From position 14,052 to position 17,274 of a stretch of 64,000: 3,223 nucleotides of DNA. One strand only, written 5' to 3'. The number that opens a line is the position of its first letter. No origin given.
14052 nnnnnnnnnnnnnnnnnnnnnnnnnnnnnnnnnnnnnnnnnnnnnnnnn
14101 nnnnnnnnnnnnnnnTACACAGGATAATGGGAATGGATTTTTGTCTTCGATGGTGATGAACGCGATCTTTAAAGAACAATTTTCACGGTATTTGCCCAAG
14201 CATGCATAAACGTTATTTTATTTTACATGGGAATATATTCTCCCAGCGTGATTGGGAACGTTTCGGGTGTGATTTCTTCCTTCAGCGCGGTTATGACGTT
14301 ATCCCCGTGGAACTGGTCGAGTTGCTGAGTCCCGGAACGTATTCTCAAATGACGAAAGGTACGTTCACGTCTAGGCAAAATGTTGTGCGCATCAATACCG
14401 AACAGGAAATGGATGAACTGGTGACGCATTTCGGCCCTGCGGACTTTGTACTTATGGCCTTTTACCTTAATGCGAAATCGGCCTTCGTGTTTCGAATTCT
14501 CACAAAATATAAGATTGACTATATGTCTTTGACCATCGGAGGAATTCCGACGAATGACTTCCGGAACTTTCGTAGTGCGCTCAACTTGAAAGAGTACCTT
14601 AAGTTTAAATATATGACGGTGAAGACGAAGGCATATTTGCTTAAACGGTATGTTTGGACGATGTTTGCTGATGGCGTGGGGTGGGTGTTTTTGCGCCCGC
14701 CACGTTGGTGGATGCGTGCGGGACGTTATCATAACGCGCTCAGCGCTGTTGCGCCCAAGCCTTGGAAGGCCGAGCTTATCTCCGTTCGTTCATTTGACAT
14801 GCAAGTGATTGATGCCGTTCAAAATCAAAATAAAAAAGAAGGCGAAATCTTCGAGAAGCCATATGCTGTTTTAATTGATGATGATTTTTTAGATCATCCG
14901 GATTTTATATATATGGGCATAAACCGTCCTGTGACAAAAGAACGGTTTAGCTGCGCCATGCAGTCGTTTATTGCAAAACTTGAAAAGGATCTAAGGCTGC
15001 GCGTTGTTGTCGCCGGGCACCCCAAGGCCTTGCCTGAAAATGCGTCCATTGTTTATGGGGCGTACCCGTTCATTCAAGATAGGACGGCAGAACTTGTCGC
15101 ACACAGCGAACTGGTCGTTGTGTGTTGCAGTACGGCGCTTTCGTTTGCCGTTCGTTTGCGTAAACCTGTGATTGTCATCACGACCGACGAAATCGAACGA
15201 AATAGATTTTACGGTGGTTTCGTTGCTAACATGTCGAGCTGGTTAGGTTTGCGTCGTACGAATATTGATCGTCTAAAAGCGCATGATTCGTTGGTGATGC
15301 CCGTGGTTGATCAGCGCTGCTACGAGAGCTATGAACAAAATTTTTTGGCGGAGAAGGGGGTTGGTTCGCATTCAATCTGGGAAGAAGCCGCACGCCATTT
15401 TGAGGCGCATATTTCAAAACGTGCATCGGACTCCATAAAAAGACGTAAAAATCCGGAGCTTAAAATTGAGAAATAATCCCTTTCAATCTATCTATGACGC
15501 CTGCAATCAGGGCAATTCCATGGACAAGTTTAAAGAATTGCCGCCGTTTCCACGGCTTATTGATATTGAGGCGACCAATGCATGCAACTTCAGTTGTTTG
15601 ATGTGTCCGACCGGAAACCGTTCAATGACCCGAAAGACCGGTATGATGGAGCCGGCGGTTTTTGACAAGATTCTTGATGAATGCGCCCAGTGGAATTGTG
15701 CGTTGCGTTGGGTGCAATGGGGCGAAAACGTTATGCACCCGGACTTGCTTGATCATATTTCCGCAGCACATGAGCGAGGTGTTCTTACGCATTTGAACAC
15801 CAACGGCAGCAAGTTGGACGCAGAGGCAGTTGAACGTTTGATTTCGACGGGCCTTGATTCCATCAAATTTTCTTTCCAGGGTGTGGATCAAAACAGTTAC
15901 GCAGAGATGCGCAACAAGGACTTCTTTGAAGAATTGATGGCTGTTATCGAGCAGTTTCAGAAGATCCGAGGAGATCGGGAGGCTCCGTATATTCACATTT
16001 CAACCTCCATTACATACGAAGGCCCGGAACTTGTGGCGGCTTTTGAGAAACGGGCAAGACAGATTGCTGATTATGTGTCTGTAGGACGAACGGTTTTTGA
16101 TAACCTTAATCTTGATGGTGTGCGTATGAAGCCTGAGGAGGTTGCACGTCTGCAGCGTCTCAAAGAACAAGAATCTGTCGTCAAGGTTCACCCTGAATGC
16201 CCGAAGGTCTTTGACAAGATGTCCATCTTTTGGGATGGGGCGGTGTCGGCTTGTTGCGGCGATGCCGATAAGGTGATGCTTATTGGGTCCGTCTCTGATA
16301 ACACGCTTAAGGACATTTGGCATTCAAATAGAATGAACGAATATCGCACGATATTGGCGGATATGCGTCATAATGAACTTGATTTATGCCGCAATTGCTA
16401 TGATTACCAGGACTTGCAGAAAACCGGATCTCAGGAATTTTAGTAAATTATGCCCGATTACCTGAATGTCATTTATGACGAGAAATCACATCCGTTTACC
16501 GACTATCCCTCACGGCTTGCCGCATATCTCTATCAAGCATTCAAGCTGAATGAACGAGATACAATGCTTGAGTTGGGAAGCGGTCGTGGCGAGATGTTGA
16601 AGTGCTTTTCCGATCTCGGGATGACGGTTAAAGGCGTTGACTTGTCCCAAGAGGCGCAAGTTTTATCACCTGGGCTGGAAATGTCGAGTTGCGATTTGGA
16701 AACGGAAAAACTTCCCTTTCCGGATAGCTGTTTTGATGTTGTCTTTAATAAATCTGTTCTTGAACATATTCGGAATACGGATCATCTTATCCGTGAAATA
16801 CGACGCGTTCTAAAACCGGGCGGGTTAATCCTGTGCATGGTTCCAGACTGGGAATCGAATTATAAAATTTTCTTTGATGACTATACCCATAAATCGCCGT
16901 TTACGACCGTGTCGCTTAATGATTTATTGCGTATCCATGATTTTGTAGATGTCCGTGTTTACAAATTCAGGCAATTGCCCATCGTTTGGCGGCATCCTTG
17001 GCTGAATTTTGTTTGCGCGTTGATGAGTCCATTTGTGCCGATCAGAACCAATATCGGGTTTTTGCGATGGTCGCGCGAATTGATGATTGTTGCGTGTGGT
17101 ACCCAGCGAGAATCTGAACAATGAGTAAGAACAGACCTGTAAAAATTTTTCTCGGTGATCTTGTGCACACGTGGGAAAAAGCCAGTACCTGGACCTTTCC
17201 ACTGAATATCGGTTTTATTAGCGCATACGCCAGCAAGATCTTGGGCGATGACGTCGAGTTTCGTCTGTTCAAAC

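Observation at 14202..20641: AT-richer five-gene radical-chemistry module between the two NulO pathways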

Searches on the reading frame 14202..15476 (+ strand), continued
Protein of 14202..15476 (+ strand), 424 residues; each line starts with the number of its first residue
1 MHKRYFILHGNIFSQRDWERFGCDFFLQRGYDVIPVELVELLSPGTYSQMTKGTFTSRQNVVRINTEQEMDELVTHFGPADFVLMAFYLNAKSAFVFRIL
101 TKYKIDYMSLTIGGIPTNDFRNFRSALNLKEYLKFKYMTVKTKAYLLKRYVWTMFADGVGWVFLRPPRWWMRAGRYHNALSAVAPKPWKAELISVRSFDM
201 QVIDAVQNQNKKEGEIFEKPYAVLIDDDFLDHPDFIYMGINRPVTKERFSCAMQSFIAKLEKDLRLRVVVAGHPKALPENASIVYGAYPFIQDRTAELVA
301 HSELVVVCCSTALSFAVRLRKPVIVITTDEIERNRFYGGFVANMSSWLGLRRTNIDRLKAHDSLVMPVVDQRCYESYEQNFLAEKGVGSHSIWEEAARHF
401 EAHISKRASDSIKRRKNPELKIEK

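Call 46: search_solved_structures(query=A1, max_evalue=10)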
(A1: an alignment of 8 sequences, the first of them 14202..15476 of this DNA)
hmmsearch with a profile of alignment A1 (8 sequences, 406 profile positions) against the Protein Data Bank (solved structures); distinct sequences matched with E-value up to 10: 2.
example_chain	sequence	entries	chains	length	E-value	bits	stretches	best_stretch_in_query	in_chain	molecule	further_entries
3qoo_A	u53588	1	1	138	0.17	13.8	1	116-183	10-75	Uncharacterized protein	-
2ae8_A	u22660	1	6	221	1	11.2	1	115-204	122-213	Imidazoleglycerol-phosphate dehydratase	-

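Call 61: search_protein_representatives(alignment_id=A1)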
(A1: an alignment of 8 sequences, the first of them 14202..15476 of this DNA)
Query: 8 sequences, 406 profile positions. Proteins with E-value up to 0.001 (for the whole library): 4275; up to 1e-10: 3709; up to 1e-30: 2035. The best 150 are listed.
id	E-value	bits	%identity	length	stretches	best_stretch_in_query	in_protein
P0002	1.3e-175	600.5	-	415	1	2-404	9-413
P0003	5.9e-175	598.3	-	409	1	1-405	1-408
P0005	8.6e-156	535.2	-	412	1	2-405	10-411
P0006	7.5e-117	406.9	-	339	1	66-403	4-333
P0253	5.1e-109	381.1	-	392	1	1-405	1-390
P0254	2.0e-107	375.9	-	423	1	5-399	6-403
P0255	4.7e-107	374.7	-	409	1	5-400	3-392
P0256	3.0e-105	368.7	-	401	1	2-400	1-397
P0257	9.7e-99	347.3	-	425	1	2-395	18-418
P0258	1.0e-98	347.2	-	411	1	4-399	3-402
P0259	3.6e-97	342.1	-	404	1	2-400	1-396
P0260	7.0e-96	337.9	-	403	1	3-403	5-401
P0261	1.1e-94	334.0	-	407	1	9-399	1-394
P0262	1.5e-91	323.6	-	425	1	3-397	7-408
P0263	5.7e-91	321.7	-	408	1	3-403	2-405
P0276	1.5e-79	284.1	-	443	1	4-402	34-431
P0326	2.5e-66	240.6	-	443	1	5-380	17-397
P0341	5.0e-65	236.3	-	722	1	5-400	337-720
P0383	2.1e-62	227.6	-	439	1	4-401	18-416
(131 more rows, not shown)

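Call 63: search_protein_families(library=pfam, alignment_id=A4, max_evalue=0.01)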
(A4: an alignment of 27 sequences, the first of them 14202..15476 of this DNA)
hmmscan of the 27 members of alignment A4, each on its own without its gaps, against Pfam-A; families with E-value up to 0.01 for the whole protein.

A. member 1, window:14202-15476:+ (424 aa): 0 families

B. families by the number of members that match (of 27 scanned): 6 families
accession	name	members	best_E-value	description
PF13489.12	Methyltransf_23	1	3.4e-16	Methyltransferase domain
PF08241.18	Methyltransf_11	1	1.5e-08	Methyltransferase domain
PF13847.12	Methyltransf_31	1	1.1e-07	Methyltransferase domain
PF08242.18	Methyltransf_12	1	1.6e-07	Methyltransferase domain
PF13649.12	Methyltransf_25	1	0.00045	Methyltransferase domain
PF12903.12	DUF3830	1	0.0037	Protein of unknown function (DUF3830)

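Call 64: search_protein_families(library=pfam, proteins=[P0341, P0276, P0326, P0383], max_evalue=0.01)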
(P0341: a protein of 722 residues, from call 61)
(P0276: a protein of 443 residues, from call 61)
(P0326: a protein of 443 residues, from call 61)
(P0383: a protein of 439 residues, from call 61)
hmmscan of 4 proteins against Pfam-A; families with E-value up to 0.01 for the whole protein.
P0341 (722 aa): 5 families
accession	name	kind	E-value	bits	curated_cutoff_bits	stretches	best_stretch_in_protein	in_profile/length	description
PF13489.12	Methyltransf_23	-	3.4e-16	59.9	27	1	137-263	20-157/164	Methyltransferase domain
PF08241.18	Methyltransf_11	-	1.5e-08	35.5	21.2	1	145-229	2-94/95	Methyltransferase domain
PF13847.12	Methyltransf_31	-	1.1e-07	32.1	27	1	138-247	2-126/145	Methyltransferase domain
PF08242.18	Methyltransf_12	-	1.6e-07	32.4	30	1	145-228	2-98/98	Methyltransferase domain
PF13649.12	Methyltransf_25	-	0.00045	21.3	27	1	143-226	1-97/97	Methyltransferase domain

P0276 (443 aa): 0 families

P0326 (443 aa): 0 families

P0383 (439 aa): 0 families

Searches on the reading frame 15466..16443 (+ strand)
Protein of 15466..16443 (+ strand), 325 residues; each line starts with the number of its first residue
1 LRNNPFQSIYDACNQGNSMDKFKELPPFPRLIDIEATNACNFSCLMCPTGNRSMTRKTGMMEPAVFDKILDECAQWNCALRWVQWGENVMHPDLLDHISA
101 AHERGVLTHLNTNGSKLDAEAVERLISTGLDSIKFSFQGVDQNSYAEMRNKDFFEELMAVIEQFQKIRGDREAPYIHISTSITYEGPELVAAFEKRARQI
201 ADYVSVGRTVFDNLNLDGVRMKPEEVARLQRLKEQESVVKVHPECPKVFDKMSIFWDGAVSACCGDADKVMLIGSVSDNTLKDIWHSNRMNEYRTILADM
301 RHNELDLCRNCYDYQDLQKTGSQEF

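Call 3: search_protein_families(library=pfam, proteins=[window:15466-16443:+], max_evalue=0.01)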
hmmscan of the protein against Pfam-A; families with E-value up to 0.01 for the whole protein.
window:15466-16443:+ (325 aa): 2 families
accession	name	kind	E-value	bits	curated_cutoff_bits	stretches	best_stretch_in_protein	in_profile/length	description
PF04055.27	Radical_SAM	-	1.4e-15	58.3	29.5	1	35-167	2-139/166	Radical SAM superfamily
PF13186.11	SPASM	-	1.7e-13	51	21.5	1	245-312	1-67/67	Iron-sulfur cluster-binding domain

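Call 4: search_protein_families(library=ncbifam, proteins=[window:15466-16443:+], max_evalue=0.01)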
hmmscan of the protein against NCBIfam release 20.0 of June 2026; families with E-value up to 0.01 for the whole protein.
window:15466-16443:+ (325 aa): 41 families (the best 25 are shown)
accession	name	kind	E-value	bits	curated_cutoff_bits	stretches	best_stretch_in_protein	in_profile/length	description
TIGR04317.1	W_rSAM_matur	equivalog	1.4e-28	100.1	380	1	31-311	5-313/349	tungsten cofactor oxidoreductase radical SAM maturase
TIGR04311.1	rSAM_Geo_metal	subfamily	5.9e-18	65.1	400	1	28-177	1-152/423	radical SAM/SPASM family putative metalloenzyme maturase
TIGR04321.1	spiroSPASM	subfamily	2.2e-17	62.9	250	2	28-167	229-379/510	spiro-SPASM protein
TIGR04133.1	rSAM_w_lipo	hypoth_equivalog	1.3e-14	53.9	425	1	34-166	28-162/350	TIGR04133 family radical SAM/SPASM protein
TIGR02109.1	PQQ_syn_pqqE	equivalog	2e-13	50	381.35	1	29-159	6-136/358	pyrroloquinoline quinone biosynthesis protein PqqE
NF045646.2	rSAM_Se_TrsS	equivalog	3.7e-13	48.8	490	1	34-166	90-224/441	radical SAM (seleno)protein TrsS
NF050035.1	rSAM_WgK_link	exception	3.8e-13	49.2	650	1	26-167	5-146/367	radical SAM/SPASM peptide maturase WgkB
TIGR04347.1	pseudo_SAM_Halo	equivalog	9.4e-13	48.2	525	1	33-166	41-173/390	TIGR04347 family pseudo-SAM/SPASM protein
TIGR04055.1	rSAM_NirJ2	equivalog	3.3e-12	46.6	500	1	32-162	2-131/326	putative heme d1 biosynthesis radical SAM protein NirJ2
NF033640.1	N_Twi_rSAM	subfamily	4.4e-12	45.8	170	2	245-319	5-77/398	twitch domain-containing radical SAM protein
TIGR03962.1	mycofact_rSAM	equivalog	1.8e-11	43.8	265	1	32-186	14-162/339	mycofactocin radical SAM maturase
TIGR04545.1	rSAM_ahbD_hemeb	equivalog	4e-11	42.9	500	1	31-166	1-136/339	heme b synthase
TIGR02668.1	moaA_archaeal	equivalog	7.4e-11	41.6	325.25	1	34-163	14-142/303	GTP 3',8-cyclase MoaA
NF045702.1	rSAM_GDGT_ether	equivalog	1.1e-10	40.7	450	1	31-167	87-226/486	tetraether lipid synthase Tes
NF001199.0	PRK00164.2-1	equivalog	1.2e-10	41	231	1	34-164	16-145/308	GTP 3',8-cyclase MoaA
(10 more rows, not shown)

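Call 45: search_solved_structures(query=window:15520-16443:+, max_evalue=1, show_alignments=1)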
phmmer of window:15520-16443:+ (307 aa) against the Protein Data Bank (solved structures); distinct sequences matched with E-value up to 1: 10.
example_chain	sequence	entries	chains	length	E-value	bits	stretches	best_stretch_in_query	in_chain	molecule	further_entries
4m7t_A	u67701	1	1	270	2.6e-13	53.2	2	240-295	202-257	BtrN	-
4m7s_A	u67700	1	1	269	3e-13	52.9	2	240-295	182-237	BtrN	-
7tol_A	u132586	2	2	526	3.9e-07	32.9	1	13-152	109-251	glycerol dibiphytanyl glycerol tetraether - macrocyclic archaeol synthase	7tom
8hzv_A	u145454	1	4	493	1.4e-05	27.8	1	7-157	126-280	Radical S-Adenosyl-L-methionine Enzyme DesII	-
8hzy_A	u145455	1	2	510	1.5e-05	27.7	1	7-157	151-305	DesII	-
7vob_C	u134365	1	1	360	2.3e-05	27.1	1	12-125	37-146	Cytosylglucuronate decarboxylase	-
7voc_C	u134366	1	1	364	2.3e-05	27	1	12-125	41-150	Cytosylglucuronate decarboxylase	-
6c8v_A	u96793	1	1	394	3.2e-05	26.6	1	9-125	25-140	Coenzyme PQQ synthesis protein E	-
7wzv_A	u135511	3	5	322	0.0064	19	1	11-118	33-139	4Fe-4S cluster-binding domain-containing protein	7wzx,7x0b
6efn_A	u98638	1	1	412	0.059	15.9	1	14-148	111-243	Sporulation killing factor maturation protein SkfB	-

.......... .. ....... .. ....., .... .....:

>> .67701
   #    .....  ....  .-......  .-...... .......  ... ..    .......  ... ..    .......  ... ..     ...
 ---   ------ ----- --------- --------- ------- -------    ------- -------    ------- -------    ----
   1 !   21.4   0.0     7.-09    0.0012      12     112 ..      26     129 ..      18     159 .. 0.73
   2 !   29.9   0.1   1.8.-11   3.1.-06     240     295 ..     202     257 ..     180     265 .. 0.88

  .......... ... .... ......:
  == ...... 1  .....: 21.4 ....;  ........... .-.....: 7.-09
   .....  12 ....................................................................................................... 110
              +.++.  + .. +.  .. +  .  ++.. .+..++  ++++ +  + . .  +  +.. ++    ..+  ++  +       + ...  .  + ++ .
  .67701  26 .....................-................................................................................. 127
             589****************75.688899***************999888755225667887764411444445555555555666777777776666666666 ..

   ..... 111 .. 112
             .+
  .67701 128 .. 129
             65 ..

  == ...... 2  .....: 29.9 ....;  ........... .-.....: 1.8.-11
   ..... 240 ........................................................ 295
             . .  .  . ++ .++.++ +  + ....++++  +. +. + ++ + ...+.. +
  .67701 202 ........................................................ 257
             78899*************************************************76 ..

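Call 69: find_related_loci(query=A5, collection=metagenome_contigs, flank=10000)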
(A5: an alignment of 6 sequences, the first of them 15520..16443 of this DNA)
Query A5 (307 aa) in metagenome_contigs; peptide patterns used: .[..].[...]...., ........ (x = any residue, [..] = any of these).
226 stretches matched a pattern; 147 encode a relative of the query (tblastn E <= 1e-3); the best 80 are kept; 80 distinct loci.
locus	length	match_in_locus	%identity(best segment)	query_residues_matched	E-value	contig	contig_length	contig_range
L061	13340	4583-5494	57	3-306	5e-122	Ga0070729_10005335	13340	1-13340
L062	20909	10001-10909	53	3-305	9e-118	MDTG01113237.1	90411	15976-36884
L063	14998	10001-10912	55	3-306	1e-116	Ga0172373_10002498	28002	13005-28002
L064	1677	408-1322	52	3-307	3e-124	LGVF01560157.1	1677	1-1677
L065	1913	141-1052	55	2-305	3e-122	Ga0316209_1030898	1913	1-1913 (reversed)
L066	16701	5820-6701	54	2-295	6e-114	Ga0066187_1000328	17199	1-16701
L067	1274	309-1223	54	2-306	2e-123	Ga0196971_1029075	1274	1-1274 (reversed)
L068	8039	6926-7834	53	3-305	5e-113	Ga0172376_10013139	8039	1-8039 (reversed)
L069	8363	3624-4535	52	3-306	1e-112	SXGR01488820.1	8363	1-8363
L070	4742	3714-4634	52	1-307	2e-113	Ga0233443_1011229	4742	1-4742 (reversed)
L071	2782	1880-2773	52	2-299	9e-117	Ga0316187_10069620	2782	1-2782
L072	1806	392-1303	53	3-305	8e-120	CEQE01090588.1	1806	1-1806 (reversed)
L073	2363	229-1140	55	3-305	2e-117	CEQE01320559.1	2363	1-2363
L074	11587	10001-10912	52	3-306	1e-111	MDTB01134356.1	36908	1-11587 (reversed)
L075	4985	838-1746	52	3-305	4e-112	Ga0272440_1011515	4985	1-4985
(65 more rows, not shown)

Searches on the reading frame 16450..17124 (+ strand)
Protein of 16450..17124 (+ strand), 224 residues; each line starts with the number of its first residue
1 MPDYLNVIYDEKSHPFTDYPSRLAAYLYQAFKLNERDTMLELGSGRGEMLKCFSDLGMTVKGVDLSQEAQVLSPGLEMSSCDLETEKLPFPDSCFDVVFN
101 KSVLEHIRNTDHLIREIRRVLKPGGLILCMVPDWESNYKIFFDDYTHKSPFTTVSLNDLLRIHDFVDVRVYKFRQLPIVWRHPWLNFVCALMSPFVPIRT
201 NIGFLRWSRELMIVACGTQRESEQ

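Call 3: search_protein_families(library=pfam, proteins=[window:16450-17124:+], max_evalue=0.01)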
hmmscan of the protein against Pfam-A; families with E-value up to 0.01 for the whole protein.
window:16450-17124:+ (224 aa): 9 families
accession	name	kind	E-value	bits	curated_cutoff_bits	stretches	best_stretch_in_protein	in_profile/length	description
PF08241.18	Methyltransf_11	-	2.4e-19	70.2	21.2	1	40-129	1-95/95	Methyltransferase domain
PF13489.12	Methyltransf_23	-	3.7e-16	59.7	27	1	24-168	10-162/164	Methyltransferase domain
PF13649.12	Methyltransf_25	-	9.9e-13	49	27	1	40-125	2-97/97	Methyltransferase domain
PF13847.12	Methyltransf_31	-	2.6e-11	43.8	27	1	35-132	3-112/145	Methyltransferase domain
PF08242.18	Methyltransf_12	-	1.1e-09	39.3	30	1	40-127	1-98/98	Methyltransferase domain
PF07021.18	MetW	-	2.3e-07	31.1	21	1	38-139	16-120/193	Methionine biosynthesis protein MetW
PF01209.24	Ubie_methyltran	-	1.2e-05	25.2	20.1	1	84-130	106-152/233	ubiE/COQ5 methyltransferase family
PF05148.21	Methyltransf_8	-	5.9e-05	23.5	27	1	72-127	102-154/219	Hypothetical methyltransferase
PF03141.22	Methyltransf_29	-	0.00091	18.4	23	1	72-129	159-217/506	Putative S-adenosyl-L-methionine-dependent methyltransferase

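Call 4: search_protein_families(library=ncbifam, proteins=[window:16450-17124:+], max_evalue=0.01)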
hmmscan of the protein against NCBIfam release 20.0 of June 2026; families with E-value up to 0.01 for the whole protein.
window:16450-17124:+ (224 aa): 33 families (the best 25 are shown)
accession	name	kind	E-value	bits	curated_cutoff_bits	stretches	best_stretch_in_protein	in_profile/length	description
NF045667.1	MTase_DVU1556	equivalog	2.3e-14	53.4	155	1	27-128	14-118/213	DVU_1556 family methyltransferase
NF045649.1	2X_seleno_MduS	exception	5.6e-12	45.3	380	1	7-131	13-149/338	methyltransferase domain-containing selenoprotein MduS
NF041537.1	ArsM_AhpD_UU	exception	2.1e-09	36.6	510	1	77-128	128-179/345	arsenite methyltransferase/AhpD domain selenoprotein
TIGR02081.1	metW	equivalog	2.3e-09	37.1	189.5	1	34-122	12-103/194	methionine biosynthesis protein MetW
NF001240.0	PRK00216.1-1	equivalog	1.5e-08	34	378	1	78-130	117-169/251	bifunctional demethylmenaquinone methyltransferase/2-methoxy-6-polyprenyl-1,4-benzoquinol methylase UbiE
TIGR02072.1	BioC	equivalog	2.5e-08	34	184.95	1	22-129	22-132/244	malonyl-ACP O-methyltransferase BioC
NF045823.1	PthPhpthDimycoMt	equivalog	2.6e-08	33.4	300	1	54-128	94-165/256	phthiotriol/phenolphthiotriol dimycocerosates methyltransferase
TIGR01983.1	UbiG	equivalog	2.7e-08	33.4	102.95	1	37-128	51-150/228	bifunctional 2-polyprenyl-6-hydroxyphenol methylase/3-demethylubiquinol 3-O-methyltransferase UbiG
NF001241.0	PRK00216.1-2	equivalog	6.3e-08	32.5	327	1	29-129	45-148/231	demethylmenaquinone methyltransferase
NF047649.1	MTase_UXPK_star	exception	1.4e-07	30.8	460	1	84-128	136-180/283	methyltransferase/UXPK-star double selenoprotein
NF052510.1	methyltran_MpqE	exception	3.7e-07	29.8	335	1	79-130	101-152/234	methyl-plastoquinone biosynthesis methyltransferase MpqE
NF045825.1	FAmtase_mtf2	equivalog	5.1e-07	29.2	400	1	53-129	85-158/248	fatty-acid O-methyltransferase Mtf2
NF041536.1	ArsM_DUF2284_UU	exception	1.9e-06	26.5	575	1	83-128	134-179/459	arsenite methyltransferase/DUF2284 domain selenoprotein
NF007610.0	PRK10258.1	equivalog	2.4e-06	27.1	342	1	23-127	30-136/251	malonyl-ACP O-methyltransferase BioC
NF008823.0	PRK11873.1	subfamily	2.5e-06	27.2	263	1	32-127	74-179/272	arsenite methyltransferase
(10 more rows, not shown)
